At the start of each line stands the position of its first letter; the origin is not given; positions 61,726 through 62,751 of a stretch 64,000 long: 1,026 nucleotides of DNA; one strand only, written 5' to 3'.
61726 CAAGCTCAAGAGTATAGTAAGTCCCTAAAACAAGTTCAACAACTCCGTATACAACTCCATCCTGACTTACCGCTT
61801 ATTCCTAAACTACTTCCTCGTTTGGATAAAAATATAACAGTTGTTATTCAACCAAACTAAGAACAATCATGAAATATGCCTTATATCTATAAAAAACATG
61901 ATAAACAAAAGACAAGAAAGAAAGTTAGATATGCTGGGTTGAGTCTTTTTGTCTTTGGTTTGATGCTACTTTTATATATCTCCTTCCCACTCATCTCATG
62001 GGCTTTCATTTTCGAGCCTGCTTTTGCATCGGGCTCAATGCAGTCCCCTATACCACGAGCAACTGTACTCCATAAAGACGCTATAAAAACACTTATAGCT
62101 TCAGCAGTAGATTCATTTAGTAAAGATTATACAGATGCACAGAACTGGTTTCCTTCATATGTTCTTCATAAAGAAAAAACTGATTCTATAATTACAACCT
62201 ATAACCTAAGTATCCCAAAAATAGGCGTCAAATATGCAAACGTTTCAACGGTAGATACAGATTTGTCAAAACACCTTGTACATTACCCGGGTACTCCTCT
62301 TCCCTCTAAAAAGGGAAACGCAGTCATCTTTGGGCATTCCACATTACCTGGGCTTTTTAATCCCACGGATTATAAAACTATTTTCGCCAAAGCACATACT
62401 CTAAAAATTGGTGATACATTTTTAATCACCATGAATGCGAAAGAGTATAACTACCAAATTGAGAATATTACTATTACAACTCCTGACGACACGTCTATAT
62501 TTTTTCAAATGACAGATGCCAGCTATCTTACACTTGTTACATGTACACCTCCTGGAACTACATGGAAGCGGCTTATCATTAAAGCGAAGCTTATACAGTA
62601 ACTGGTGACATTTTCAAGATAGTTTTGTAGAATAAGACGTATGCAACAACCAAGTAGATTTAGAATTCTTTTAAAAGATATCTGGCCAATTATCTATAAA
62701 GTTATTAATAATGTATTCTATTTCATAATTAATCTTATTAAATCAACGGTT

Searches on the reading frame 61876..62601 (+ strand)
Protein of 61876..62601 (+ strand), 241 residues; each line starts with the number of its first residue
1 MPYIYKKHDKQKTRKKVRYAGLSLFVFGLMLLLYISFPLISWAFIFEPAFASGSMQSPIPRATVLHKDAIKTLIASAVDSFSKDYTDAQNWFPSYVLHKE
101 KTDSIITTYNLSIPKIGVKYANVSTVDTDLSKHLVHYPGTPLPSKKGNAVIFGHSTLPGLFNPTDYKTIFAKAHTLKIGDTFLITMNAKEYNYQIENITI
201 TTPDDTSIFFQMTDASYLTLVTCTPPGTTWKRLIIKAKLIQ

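Call 105: search_protein_families(library=pfam, proteins=[window:61876-62601:+], max_evalue=0.01)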
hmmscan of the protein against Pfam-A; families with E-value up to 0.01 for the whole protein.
window:61876-62601:+ (241 aa): 1 family
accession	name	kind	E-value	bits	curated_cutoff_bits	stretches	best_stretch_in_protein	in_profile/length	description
PF04203.18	Sortase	-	3.2e-22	79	26.6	1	111-239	1-124/125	Sortase domain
